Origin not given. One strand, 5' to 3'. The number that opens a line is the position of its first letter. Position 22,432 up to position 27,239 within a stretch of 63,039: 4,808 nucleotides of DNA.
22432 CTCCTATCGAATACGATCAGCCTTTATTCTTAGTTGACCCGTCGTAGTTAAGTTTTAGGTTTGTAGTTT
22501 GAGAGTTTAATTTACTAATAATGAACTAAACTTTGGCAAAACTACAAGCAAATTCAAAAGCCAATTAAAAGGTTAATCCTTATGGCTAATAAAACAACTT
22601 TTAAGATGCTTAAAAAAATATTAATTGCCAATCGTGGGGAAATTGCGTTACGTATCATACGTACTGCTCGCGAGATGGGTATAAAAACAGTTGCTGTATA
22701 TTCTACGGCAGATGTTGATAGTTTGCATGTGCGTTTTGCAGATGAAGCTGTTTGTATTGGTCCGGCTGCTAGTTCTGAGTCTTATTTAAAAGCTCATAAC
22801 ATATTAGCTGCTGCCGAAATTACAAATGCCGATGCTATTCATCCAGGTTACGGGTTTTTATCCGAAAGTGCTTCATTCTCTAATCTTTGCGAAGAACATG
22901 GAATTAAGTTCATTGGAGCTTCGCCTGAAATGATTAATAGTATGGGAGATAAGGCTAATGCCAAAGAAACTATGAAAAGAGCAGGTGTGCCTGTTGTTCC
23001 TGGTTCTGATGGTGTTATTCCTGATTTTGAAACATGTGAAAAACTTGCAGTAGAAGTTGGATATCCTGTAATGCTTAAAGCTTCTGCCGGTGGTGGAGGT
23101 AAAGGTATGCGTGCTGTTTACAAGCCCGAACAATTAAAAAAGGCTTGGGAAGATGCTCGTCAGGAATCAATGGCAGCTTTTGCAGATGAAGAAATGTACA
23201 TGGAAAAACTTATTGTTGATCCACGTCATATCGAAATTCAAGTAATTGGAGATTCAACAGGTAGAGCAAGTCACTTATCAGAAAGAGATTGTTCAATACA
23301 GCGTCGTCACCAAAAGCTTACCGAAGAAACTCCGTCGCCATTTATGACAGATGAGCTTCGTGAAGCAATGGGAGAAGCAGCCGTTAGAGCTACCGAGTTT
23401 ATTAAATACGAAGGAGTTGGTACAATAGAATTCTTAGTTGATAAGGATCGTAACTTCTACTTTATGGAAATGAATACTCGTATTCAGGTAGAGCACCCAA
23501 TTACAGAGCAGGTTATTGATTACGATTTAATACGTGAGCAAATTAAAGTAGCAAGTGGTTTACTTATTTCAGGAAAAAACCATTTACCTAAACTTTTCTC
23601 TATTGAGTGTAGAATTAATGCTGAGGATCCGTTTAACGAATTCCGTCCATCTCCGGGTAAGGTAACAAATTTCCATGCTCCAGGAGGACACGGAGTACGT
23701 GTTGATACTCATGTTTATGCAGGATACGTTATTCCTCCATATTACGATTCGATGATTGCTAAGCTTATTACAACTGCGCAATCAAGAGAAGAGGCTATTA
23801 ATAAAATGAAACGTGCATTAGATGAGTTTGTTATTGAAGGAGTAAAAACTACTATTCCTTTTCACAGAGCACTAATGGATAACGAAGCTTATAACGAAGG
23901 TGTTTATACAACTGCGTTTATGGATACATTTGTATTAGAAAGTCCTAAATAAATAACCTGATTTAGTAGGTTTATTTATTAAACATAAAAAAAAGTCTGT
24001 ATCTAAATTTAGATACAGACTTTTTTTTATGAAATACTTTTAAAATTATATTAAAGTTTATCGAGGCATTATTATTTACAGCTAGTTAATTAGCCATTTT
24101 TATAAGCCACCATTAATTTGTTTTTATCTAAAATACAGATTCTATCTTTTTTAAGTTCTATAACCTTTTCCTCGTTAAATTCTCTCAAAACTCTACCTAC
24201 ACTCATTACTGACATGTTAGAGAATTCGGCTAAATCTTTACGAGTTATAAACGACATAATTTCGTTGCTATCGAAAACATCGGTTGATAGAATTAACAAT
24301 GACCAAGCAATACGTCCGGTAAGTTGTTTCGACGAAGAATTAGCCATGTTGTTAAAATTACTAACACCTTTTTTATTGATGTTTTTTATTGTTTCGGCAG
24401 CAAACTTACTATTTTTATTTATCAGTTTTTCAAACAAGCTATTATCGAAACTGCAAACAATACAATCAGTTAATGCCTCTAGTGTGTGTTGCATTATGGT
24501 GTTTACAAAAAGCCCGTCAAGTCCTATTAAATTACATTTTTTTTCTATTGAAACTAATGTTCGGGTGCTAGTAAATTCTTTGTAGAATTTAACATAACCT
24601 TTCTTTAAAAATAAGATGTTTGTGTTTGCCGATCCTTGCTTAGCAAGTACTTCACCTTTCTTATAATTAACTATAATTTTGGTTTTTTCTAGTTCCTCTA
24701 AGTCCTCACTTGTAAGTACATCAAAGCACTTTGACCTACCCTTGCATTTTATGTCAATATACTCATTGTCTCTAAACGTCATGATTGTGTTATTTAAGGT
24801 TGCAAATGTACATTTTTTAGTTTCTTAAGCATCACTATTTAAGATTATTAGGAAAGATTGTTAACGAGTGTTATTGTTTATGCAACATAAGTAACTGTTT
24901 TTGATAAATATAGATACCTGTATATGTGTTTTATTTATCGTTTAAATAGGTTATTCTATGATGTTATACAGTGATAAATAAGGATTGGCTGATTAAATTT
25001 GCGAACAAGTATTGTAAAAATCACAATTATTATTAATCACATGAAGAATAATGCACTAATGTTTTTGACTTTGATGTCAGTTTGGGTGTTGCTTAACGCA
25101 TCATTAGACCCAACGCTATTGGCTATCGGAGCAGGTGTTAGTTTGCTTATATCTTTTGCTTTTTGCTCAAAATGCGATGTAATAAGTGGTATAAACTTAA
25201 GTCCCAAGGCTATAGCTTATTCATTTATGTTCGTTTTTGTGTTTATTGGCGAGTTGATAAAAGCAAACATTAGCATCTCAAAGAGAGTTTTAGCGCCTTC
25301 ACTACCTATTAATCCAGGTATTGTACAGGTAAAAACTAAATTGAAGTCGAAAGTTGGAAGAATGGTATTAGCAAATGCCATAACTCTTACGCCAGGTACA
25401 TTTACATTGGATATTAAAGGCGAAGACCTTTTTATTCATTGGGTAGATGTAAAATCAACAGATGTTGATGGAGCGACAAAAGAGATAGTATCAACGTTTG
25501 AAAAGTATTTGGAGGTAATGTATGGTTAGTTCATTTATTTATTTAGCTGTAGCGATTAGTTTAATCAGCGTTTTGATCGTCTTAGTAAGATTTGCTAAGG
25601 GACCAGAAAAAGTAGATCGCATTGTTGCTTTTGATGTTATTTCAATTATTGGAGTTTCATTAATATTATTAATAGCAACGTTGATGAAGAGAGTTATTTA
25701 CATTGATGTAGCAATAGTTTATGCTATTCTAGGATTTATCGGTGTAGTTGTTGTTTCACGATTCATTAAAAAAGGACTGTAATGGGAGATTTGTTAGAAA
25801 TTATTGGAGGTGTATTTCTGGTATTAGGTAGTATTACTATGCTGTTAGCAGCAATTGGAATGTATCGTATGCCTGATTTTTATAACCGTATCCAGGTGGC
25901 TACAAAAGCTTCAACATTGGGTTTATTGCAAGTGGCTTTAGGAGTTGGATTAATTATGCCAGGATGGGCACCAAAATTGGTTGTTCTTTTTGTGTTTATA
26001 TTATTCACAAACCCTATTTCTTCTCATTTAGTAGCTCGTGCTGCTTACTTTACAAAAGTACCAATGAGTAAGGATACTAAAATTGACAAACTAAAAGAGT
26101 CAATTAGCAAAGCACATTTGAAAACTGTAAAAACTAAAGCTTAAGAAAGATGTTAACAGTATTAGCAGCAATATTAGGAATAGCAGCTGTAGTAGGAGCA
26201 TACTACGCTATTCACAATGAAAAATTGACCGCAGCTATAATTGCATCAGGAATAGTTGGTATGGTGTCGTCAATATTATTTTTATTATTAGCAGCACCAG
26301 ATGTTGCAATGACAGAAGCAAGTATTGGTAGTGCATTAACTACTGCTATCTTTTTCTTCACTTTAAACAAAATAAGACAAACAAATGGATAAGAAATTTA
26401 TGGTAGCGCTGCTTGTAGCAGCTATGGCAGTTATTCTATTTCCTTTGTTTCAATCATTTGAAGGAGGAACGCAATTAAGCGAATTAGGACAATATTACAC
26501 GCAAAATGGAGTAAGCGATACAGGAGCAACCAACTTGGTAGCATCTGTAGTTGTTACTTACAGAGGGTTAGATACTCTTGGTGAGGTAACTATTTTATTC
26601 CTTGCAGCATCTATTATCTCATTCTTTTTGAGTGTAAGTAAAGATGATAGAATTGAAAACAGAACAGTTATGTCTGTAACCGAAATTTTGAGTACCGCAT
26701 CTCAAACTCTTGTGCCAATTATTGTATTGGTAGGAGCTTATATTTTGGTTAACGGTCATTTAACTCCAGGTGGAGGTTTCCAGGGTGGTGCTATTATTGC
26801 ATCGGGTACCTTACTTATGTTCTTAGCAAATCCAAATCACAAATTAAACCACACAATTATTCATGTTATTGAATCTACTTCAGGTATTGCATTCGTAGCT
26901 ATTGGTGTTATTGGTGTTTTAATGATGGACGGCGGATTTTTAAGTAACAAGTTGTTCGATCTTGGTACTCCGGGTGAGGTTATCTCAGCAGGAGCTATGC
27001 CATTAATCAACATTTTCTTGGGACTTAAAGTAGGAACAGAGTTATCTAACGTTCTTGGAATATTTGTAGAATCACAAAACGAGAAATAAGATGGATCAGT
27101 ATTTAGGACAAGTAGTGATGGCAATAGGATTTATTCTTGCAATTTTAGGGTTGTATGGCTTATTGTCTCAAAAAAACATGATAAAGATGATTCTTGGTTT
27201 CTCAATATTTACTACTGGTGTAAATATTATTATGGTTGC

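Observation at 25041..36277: Bacterial Mrp-Mbx/Mbs-type respiratory complex locus (12 ORFs, 13 subunit equivalents) in a Bacteroidota-style genome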

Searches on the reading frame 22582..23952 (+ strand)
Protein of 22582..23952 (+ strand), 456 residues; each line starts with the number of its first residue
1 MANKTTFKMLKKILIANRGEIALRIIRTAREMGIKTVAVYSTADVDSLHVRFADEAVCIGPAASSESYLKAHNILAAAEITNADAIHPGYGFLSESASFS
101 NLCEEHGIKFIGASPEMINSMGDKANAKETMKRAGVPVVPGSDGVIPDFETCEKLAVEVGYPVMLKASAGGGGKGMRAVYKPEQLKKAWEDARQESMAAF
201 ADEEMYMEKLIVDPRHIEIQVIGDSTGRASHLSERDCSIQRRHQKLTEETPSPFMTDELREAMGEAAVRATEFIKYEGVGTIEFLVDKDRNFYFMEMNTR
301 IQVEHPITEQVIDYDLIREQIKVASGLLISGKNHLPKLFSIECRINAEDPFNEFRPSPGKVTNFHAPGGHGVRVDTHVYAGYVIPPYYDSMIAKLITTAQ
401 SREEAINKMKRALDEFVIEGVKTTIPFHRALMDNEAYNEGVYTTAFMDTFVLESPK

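Call 18: search_protein_families(library=ncbifam, proteins=[window:22582-23952:+], max_evalue=0.00001)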
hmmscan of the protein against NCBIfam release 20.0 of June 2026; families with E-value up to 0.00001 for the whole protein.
window:22582-23952:+ (456 aa): 32 families (the best 25 are shown)
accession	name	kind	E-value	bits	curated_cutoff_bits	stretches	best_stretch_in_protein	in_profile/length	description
TIGR00514.1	accC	equivalog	9.8e-209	693.8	626.5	1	9-449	1-443/449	acetyl-CoA carboxylase biotin carboxylase subunit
NF006367.0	PRK08591.1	subfamily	1.4e-208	693.2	597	1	9-452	1-446/451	acetyl-CoA carboxylase biotin carboxylase subunit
NF004085.0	PRK05586.1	equivalog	4.2e-197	655.5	723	1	9-449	1-443/448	acetyl-CoA carboxylase biotin carboxylase subunit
NF006406.0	PRK08654.1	equivalog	1e-193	644.4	739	1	9-449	1-442/499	acetyl-CoA carboxylase biotin carboxylase subunit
NF006286.0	PRK08462.1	equivalog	1.7e-183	610.5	740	1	9-448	3-442/445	acetyl-CoA carboxylase biotin carboxylase subunit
NF009554.0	PRK12999.1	equivalog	1.6e-178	595.9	965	1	8-449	3-454/1147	pyruvate carboxylase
NF005525.0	PRK07178.1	equivalog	6.4e-171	569.1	768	1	9-449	1-441/471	acetyl-CoA carboxylase biotin carboxylase subunit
NF009471.0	PRK12833.1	equivalog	5.7e-170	565.9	686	1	8-453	3-450/467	acetyl-CoA carboxylase biotin carboxylase subunit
NF006287.0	PRK08463.1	equivalog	5.4e-163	543.2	775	1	9-449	1-443/479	acetyl-CoA carboxylase subunit A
TIGR02712.1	urea_carbox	equivalog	9e-157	523.8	1303.85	1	11-454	2-446/1201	urea carboxylase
TIGR01235.1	pyruv_carbox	equivalog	1e-156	523.3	1114.45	1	12-449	1-450/1143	pyruvate carboxylase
TIGR01205.1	D_ala_D_alaTIGR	subfamily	5.5e-15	55.1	245.65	1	95-299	78-285/318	D-alanine--D-alanine ligase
TIGR01369.1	CPSaseII_lrg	equivalog_domain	1.4e-14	52.7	1027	1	103-329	649-869/1052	carbamoyl-phosphate synthase (glutamine-hydrolyzing) large subunit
NF003671.0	PRK05294.1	equivalog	3.3e-13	48.2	599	1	101-302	106-305/1058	carbamoyl-phosphate synthase large subunit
NF002378.0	PRK01372.1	subfamily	8.3e-13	47.7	243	1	123-299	100-269/305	D-alanine--D-alanine ligase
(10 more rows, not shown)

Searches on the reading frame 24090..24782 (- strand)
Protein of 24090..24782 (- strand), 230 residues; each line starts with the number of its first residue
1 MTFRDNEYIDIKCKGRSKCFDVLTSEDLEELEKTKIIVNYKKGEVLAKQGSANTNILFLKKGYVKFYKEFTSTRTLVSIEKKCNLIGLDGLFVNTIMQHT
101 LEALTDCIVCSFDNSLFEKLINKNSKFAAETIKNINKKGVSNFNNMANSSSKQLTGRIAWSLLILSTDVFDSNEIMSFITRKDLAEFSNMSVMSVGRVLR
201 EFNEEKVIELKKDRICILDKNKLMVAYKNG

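Call 18: search_protein_families(library=ncbifam, proteins=[window:24090-24782:-], max_evalue=0.00001)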
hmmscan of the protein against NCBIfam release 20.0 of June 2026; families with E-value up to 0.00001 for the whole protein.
window:24090-24782:- (230 aa): 5 families
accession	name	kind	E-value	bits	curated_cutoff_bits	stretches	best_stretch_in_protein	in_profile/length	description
NF008732.0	PRK11753.1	equivalog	2.6e-09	36.8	266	1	26-218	14-211/214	cAMP-activated global transcriptional regulator CRP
NF045989.1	TransRegFnrLRhodb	equivalog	5.2e-09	35.7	300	1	23-224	24-232/245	transcriptional regulator FnrL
NF008365.0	PRK11161.1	subfamily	1e-07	31.5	228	1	31-224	39-240/250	fumarate/nitrate reduction transcriptional regulator Fnr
NF007707.0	PRK10402.1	subfamily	3.8e-07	29.9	180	1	32-223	28-214/226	transcriptional regulator YeiL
NF041163.2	encap_f2b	equivalog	2.3e-06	27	400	1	25-146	85-207/450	family 2B encapsulin nanocompartment shell protein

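Call 37: search_protein_families(library=pfam, proteins=[window:24090-24782:-], max_evalue=0.001)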
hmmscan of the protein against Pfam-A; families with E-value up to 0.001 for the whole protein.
window:24090-24782:- (230 aa): 2 families
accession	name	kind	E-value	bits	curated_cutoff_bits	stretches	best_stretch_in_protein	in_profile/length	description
PF00027.35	cNMP_binding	-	5.6e-13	49.1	27.5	1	38-124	2-89/89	Cyclic nucleotide-binding domain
PF13545.12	HTH_Crp_2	-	3.8e-11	43.2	27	1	156-223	1-67/70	Crp-like helix-turn-helix domain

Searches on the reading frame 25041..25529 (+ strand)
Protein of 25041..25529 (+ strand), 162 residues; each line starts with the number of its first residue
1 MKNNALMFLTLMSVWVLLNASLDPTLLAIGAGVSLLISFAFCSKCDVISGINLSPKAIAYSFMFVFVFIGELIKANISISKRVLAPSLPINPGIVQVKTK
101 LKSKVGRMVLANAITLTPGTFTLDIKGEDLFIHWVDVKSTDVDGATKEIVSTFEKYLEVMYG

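Call 4: search_protein_families(library=pfam, proteins=[window:25041-25529:+], max_evalue=0.01)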
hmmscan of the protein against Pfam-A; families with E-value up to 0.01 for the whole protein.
window:25041-25529:+ (162 aa): 1 family
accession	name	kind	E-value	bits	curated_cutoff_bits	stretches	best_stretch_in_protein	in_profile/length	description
PF01899.21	MNHE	-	2.3e-36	125.2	27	1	9-157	2-142/145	Na+/H+ ion antiporter subunit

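Call 19: search_protein_families(library=ncbifam, proteins=[window:25041-25529:+], max_evalue=0.00001)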
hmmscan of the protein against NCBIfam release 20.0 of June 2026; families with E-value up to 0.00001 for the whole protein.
window:25041-25529:+ (162 aa): 15 families
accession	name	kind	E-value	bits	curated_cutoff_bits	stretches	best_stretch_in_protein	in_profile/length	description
TIGR00942.1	2a6301s05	subfamily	1.5e-33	115.8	212.25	1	15-160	1-142/144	multicomponent Na+:H+ antiporter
NF006244.0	PRK08382.1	equivalog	2.8e-25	89.5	226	1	5-161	36-200/201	putative monovalent cation/H+ antiporter subunit E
NF009295.0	PRK12652.1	equivalog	1.3e-22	80.5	290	1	4-135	171-303/368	monovalent cation/H+ antiporter subunit E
NF009292.0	PRK12651.1-3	equivalog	4.1e-22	78.9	213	1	5-157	5-153/158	Na+/H+ antiporter subunit E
NF006245.0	PRK08383.1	subfamily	4.9e-19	68.9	192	1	27-156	31-162/168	putative monovalent cation/H+ antiporter subunit E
NF006519.0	PRK08965.1-3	equivalog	6.9e-19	68.2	190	1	7-157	6-152/158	Na+/H+ antiporter subunit E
NF006517.0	PRK08965.1-1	equivalog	3.1e-17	63.3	180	1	7-156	7-155/161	Na+/H+ antiporter subunit E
NF006518.0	PRK08965.1-2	equivalog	7.9e-17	61.6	159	1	6-158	14-162/166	Na+/H+ antiporter subunit E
NF004922.0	PRK06279.1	equivalog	8.6e-17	61.3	99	1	58-160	3-98/100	putative monovalent cation/H+ antiporter subunit E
NF006520.0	PRK08965.1-4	equivalog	2.9e-15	56.6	175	1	5-157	8-157/162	Na+/H+ antiporter subunit E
NF009291.0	PRK12651.1-1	equivalog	1e-14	54.8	228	1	6-156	6-152/159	Na+/H+ antiporter subunit E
NF006521.0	PRK08965.1-5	equivalog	4.8e-13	49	141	1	5-155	16-164/180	Na+/H+ antiporter subunit E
NF009240.0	PRK12596.1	equivalog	1e-09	38.4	277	1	5-157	8-155/171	putative monovalent cation/H+ antiporter subunit E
NF005131.0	PRK06580.1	equivalog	1.4e-09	38.1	121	1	60-140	9-88/107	putative monovalent cation/H+ antiporter subunit E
NF009293.0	PRK12651.1-4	equivalog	7.4e-09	35.8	195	1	3-151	9-163/173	Na+/H+ antiporter subunit E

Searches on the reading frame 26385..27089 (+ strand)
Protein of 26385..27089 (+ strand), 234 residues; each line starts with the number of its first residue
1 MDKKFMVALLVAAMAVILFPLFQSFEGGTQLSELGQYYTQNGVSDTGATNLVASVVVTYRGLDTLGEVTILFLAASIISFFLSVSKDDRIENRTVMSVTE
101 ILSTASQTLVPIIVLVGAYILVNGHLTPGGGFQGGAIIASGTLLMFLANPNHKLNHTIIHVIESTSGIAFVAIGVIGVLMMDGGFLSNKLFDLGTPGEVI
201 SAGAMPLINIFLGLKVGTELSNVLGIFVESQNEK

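Call 4: search_protein_families(library=pfam, proteins=[window:26385-27089:+], max_evalue=0.01)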
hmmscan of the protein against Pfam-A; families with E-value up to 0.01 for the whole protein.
window:26385-27089:+ (234 aa): 3 families
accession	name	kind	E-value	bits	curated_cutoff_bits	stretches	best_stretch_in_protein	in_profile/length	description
PF04039.18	MnhB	-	3.3e-23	82.7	22.5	1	101-220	1-125/127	Domain related to MnhB subunit of Na+/H+ antiporter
PF20501.3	MbhE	-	2.1e-08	34.6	27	1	7-78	9-77/98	MBH, subunit E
PF09878.14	DUF2105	-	8.8e-06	26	32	1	86-178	80-164/200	Predicted membrane protein (DUF2105)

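Call 19: search_protein_families(library=ncbifam, proteins=[window:26385-27089:+], max_evalue=0.00001)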
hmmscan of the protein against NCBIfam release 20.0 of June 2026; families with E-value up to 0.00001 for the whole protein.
window:26385-27089:+ (234 aa): 21 families
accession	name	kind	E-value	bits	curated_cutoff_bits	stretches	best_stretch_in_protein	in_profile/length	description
NF009217.0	PRK12567.1-1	equivalog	1.4e-45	155.6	268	1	32-228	35-232/238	putative monovalent cation/H+ antiporter subunit B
NF006248.0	PRK08386.1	subfamily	3.7e-28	98.3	92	1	97-232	2-148/151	putative monovalent cation/H+ antiporter subunit B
NF009161.0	PRK12507.1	equivalog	4.5e-25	88.5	272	1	20-218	114-320/336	putative monovalent cation/H+ antiporter subunit B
NF009290.0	PRK12650.1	equivalog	1.3e-23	82.9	980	1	7-188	687-878/966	DUF4040 family protein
NF009288.0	PRK12648.1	equivalog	1.2e-21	76.6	1104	1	13-199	708-905/954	monovalent cation/H+ antiporter subunit A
NF009229.0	PRK12579.1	equivalog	3.1e-21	76.1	229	1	49-223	44-240/258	putative monovalent cation/H+ antiporter subunit B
NF004924.0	PRK06281.1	equivalog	1.5e-16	60.6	137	1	101-232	4-149/154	putative monovalent cation/H+ antiporter subunit B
NF006249.0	PRK08387.1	equivalog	5.7e-14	52.7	111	1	99-224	4-123/133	putative monovalent cation/H+ antiporter subunit B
NF009219.0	PRK12567.1-3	equivalog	8e-14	51.7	179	1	12-228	8-214/220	putative monovalent cation/H+ antiporter subunit B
NF009160.0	PRK12505.1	equivalog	2.3e-12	46.7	140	1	88-218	16-145/179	putative monovalent cation/H+ antiporter subunit B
NF009162.0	PRK12508.1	equivalog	3.2e-12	46.8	120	1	99-190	4-98/139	Na(+)/H(+) antiporter subunit B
NF009159.0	PRK12504.1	equivalog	1.3e-10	41.5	141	1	17-83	108-173/178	DUF4040 domain-containing protein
NF009284.0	PRK12644.1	equivalog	7.5e-10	37.5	962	1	101-193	818-912/975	Na+/H+ antiporter subunit A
NF009218.0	PRK12567.1-2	equivalog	1.6e-09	37.8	184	1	48-229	36-195/200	putative monovalent cation/H+ antiporter subunit B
NF009163.0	PRK12509.1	equivalog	2.1e-09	37.6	148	1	100-191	4-97/137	Na+/H+ antiporter subunit B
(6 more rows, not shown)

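Call 68: search_solved_structures(query=window:26385-27089:+, max_evalue=0.001, show_alignments=0)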
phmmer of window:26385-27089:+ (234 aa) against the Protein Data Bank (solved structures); distinct sequences matched with E-value up to 0.001: 7.
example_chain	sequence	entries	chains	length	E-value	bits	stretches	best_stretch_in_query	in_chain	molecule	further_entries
6u8y_E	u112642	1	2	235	7.4e-40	140.2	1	27-226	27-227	Monovalent cation/H+ antiporter subunit B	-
6cfw_F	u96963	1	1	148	6.2e-18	68.6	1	101-224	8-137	Monovalent cation/H+ antiporter subunit B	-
7d3u_A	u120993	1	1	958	5.3e-17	65.5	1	22-186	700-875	Monovalent Na+/H+ antiporter subunit A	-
6cfw_E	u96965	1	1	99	5.3e-09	39.4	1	30-76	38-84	MBH subunit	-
7qru_B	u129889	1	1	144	3.2e-05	27.1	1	101-224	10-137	Na(+)/H(+) antiporter subunit B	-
6z16_B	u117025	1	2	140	0.00015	24.8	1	101-151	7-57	Multisubunit Na+/H+ antiporter, B subunit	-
6z16_A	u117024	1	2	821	0.00042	23.4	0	14-78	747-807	Multisubunit Na+/H+ antiporter, A subunit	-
